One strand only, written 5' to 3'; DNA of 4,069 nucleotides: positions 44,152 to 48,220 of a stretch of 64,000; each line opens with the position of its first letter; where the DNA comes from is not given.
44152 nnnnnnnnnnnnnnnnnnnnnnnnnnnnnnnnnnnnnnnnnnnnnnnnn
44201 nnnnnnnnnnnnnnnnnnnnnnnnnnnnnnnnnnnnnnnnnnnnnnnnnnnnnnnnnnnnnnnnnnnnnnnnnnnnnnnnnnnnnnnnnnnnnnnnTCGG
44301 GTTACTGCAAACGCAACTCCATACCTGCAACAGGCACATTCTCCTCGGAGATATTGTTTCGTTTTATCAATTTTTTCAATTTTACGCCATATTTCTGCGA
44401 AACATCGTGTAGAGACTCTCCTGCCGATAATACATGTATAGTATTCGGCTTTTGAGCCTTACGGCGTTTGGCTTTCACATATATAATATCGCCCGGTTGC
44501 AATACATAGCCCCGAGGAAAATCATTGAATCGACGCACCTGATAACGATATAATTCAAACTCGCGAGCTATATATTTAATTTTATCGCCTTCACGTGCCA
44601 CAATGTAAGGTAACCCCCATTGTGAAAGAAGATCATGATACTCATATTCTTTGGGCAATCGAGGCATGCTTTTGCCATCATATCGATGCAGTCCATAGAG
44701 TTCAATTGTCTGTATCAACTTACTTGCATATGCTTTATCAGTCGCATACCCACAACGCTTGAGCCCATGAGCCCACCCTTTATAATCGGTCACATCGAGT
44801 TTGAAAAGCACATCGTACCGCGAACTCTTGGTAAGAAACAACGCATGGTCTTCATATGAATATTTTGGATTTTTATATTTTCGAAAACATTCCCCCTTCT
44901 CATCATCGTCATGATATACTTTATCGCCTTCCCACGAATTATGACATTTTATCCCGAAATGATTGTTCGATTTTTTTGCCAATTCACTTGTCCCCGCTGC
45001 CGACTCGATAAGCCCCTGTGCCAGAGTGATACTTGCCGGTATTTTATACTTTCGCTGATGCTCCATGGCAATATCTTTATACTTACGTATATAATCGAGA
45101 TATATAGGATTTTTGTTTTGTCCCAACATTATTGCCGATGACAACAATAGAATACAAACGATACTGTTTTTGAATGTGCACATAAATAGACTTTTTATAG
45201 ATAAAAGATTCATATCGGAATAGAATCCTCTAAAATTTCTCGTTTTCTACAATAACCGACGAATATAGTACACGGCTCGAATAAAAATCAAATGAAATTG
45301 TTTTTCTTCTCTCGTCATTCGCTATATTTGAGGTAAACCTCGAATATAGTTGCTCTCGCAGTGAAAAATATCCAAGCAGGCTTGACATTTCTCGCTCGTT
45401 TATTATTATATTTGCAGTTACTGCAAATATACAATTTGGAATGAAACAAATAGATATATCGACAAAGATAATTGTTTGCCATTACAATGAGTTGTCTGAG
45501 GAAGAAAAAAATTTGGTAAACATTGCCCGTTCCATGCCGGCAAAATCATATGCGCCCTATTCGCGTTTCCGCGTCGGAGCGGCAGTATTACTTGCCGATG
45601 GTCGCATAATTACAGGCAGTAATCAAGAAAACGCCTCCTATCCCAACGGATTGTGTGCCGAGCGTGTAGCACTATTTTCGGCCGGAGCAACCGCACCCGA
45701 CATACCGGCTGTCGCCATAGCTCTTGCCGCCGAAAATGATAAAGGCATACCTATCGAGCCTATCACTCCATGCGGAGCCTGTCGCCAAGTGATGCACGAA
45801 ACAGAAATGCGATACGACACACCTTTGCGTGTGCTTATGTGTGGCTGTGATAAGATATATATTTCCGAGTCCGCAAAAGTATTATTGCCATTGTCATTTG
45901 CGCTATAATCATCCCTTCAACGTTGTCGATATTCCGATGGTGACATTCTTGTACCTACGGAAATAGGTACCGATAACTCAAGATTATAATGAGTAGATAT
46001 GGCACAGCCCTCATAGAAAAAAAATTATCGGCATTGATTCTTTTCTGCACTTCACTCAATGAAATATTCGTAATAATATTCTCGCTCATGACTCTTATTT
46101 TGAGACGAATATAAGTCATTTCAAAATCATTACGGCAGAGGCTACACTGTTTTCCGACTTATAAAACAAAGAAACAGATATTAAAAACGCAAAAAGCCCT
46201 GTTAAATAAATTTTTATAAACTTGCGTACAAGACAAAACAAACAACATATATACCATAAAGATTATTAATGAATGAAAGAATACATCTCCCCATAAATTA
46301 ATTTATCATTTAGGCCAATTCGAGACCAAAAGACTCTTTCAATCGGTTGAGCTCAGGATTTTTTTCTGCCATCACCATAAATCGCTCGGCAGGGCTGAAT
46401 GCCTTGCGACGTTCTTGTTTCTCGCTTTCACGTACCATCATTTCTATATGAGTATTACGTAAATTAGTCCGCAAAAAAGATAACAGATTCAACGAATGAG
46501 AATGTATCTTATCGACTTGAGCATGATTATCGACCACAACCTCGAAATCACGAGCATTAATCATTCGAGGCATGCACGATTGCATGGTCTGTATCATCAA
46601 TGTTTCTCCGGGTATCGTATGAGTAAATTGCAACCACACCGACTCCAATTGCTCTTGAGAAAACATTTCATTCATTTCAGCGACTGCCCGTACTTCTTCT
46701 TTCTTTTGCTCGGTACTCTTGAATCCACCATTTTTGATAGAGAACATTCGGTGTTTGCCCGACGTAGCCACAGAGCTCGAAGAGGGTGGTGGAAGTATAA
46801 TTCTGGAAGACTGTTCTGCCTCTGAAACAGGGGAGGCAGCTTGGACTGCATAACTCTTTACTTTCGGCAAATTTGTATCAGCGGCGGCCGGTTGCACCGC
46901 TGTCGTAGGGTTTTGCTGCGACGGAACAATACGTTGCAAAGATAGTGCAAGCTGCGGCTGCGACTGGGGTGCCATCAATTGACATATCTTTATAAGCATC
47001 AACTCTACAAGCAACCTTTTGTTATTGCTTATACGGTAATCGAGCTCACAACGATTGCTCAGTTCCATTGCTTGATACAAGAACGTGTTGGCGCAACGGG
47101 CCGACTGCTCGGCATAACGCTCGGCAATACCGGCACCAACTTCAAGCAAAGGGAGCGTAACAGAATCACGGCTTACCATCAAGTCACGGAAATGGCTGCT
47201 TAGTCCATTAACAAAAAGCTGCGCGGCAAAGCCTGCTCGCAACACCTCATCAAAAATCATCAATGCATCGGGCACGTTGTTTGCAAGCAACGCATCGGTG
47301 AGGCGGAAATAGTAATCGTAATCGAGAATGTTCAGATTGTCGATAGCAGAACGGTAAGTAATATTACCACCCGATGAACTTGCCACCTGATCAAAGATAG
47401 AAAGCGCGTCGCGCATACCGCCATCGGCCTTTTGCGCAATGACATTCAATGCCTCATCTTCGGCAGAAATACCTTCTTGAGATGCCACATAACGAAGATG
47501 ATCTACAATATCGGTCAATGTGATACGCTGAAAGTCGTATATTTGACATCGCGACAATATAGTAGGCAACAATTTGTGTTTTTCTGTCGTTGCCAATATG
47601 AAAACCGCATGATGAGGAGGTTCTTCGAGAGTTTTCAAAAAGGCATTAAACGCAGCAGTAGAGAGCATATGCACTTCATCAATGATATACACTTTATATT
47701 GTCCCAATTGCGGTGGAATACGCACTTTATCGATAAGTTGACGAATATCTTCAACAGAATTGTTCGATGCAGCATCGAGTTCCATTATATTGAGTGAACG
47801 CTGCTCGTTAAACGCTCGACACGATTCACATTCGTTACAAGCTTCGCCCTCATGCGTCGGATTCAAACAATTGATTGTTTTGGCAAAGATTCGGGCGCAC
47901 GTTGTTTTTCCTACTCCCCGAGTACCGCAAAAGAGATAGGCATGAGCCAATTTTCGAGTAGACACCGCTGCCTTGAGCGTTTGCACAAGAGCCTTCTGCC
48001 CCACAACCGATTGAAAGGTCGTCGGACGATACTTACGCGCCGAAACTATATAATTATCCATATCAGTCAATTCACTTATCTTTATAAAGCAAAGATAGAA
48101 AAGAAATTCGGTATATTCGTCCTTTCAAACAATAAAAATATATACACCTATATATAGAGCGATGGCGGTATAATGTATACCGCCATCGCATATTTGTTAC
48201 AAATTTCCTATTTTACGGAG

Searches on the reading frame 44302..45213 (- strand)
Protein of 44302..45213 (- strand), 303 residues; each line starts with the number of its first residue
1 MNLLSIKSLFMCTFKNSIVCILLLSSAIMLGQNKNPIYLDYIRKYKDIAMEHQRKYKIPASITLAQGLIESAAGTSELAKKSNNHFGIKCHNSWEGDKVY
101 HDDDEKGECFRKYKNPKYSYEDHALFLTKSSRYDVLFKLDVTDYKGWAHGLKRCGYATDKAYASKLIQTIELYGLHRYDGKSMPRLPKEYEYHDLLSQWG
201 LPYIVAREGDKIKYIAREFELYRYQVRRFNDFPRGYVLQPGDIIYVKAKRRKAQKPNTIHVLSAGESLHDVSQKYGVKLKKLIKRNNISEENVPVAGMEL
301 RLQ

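Call 60: search_protein_families(library=pfam, proteins=[window:44302-45213:-], max_evalue=0.00001)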
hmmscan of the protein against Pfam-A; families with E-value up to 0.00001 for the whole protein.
window:44302-45213:- (303 aa): 2 families
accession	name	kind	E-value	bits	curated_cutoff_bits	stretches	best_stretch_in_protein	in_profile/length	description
PF01832.25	Glucosaminidase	-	6.7e-39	133.8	30.2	1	47-174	2-122/123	Mannosyl-glycoprotein endo-beta-N-acetylglucosaminidase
PF01476.26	LysM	-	4.3e-08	33.4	20.9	0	264-302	5-42/43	LysM domain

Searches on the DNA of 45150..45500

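Call 72: search_rna_families(source=window, start=45150, end=45500, threshold=evalue, max_evalue=10)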
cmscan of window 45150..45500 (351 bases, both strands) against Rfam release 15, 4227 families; matches with E-value up to 10: 7.
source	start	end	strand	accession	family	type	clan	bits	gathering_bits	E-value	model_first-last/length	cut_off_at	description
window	45391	45449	-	RF00788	mir-287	Gene; miRNA;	-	22.3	80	0.018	1-73/73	no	mir-287 microRNA precursor family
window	45407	45443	+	RF03161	S15-Flavobacteria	Cis-reg; leader;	CL00121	19.2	46.5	4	1-66/66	no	S15-Flavobacteria ribosomal protein leader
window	45407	45431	+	RF00788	mir-287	Gene; miRNA;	-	19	80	0.15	25-49/73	no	mir-287 microRNA precursor family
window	45250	45332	-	RF01226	snoZ5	Gene; snRNA; snoRNA; CD-box;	CL00045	16.3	60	3.4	1-113/113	no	Small nucleolar RNA Z5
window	45417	45470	-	RF03669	mir-2767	Gene; miRNA;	-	15.5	69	4.4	1-80/80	no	mir-2767 microRNA precursor family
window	45407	45433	+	RF04273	MIR827_2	Gene; miRNA;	CL00143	15.2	67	9.4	1-89/89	no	MIR827_2 microRNA precursor family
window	45405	45500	-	RF02862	sRNA_1300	Gene; sRNA;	-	11.2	48.8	3.8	121-231/231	5'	Enterococcus sRNA 1300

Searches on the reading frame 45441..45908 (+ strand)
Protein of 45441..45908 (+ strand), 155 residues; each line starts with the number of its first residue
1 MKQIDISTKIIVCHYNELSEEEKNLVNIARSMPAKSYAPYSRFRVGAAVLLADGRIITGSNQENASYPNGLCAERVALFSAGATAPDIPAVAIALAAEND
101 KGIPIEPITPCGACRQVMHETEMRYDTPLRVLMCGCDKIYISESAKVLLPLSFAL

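Call 27: find_encoding_contigs(protein=window:45441-45908:+, flank=3000, max_places=6)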
Protein window:45441-45908:+ (155 aa): no gene with exactly this product is on record in the collection.
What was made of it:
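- Tried and rejected: Exact-protein lookup of the window's cdd to place the organism: not on record (call 27).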

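Call 41: search_protein_families(library=pfam, proteins=[window:45441-45905:+], max_evalue=0.00001)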
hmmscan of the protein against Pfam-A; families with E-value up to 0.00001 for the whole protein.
seq(155 aa): 2 families
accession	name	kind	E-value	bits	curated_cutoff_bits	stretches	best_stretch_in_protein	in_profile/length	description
PF00383.29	dCMP_cyt_deam_1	-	2e-15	57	25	1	20-123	2-95/102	Cytidine and deoxycytidylate deaminase zinc-binding region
PF08211.18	dCMP_cyt_deam_2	-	6.8e-09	36.5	25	1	20-99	39-118/130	Cytidine and deoxycytidylate deaminase zinc-binding region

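Call 43: find_related_loci(query=A3, collection=metagenome_contigs, flank=2500)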
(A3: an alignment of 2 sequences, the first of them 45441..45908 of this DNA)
Query A3 (155 aa) in metagenome_contigs; peptide patterns used: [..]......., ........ (x = any residue, [..] = any of these).
600 stretches matched a pattern (row limit reached: there are more); 572 encode a relative of the query (tblastn E <= 1e-3); the best 80 are kept; 80 distinct loci.
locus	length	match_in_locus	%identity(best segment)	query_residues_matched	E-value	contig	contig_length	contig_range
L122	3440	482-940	56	1-154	2e-53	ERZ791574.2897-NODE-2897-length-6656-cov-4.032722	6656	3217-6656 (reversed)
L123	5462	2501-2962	54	1-154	4e-51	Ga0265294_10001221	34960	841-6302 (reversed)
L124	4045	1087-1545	54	1-153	3e-51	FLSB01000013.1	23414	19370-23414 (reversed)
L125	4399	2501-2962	52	1-153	7e-51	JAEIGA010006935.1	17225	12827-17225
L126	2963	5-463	54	1-153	8e-51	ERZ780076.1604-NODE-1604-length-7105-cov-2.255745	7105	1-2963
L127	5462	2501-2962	51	1-154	2e-50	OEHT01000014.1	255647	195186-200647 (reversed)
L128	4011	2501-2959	52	1-153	4e-50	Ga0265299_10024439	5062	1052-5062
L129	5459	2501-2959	56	1-153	4e-50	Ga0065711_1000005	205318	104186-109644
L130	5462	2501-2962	49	1-154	1e-49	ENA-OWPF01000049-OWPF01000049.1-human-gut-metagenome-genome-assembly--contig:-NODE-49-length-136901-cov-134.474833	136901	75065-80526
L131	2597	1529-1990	51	1-154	2e-49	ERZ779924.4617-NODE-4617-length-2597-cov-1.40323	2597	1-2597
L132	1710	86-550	56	1-154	3e-50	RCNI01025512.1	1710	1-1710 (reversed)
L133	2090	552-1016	51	1-154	1e-49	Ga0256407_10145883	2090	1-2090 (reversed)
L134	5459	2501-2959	50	1-153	1e-48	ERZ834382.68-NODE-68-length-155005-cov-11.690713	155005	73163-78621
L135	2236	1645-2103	52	1-153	3e-49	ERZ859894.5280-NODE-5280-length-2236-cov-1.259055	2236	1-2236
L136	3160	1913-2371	52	1-153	9e-49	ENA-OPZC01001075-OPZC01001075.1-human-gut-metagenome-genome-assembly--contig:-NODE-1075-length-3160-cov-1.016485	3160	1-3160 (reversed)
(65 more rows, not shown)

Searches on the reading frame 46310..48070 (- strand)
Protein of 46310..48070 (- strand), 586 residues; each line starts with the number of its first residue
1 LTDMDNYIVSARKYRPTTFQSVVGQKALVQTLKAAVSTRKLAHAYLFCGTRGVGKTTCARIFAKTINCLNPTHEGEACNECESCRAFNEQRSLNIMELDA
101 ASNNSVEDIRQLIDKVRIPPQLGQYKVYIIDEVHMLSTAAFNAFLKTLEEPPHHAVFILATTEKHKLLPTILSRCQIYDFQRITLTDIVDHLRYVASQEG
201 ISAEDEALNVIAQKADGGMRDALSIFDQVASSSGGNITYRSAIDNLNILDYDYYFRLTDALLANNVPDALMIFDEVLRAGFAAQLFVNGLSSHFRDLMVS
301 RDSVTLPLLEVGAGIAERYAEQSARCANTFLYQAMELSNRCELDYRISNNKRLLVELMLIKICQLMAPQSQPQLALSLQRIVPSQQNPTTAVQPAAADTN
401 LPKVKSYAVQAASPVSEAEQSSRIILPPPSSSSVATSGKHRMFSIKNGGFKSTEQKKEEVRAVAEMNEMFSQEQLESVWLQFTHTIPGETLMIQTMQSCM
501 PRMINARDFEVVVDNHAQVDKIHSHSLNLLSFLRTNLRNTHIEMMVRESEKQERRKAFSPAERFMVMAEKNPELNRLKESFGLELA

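Call 60: search_protein_families(library=pfam, proteins=[window:46310-48070:-], max_evalue=0.00001)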
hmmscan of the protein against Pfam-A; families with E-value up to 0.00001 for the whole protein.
window:46310-48070:- (586 aa): 7 families
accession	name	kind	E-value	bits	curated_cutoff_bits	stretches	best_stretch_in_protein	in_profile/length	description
PF13177.12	DNA_pol3_delta2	-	1.8e-46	158.5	27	1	24-183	1-160/161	DNA polymerase III, delta subunit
PF22608.2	DNAX_ATPase_lid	-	2.9e-15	56.2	27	1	188-233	2-47/49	DNA polymerase III clamp loader subunit, ATPase lid domain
PF00004.35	AAA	-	1.1e-11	45.8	21.2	1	46-177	2-125/131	ATPase family associated with various cellular activities (AAA)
PF12169.13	DNA_pol3_gamma3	-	3.6e-07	30.5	24.4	0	250-368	14-136/143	DNA polymerase III subunits gamma and tau domain III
PF05496.18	RuvB_N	-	2.7e-06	27.7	27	0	15-68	2-59/159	Holliday junction DNA helicase RuvB P-loop domain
PF13401.12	AAA_22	-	3.7e-06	27.7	27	0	44-163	7-124/130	AAA domain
PF21960.2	RCF1-5-like_lid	-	9.8e-06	25.9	27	0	192-223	3-35/43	RCF1/5-like, AAA+ ATPase lid domain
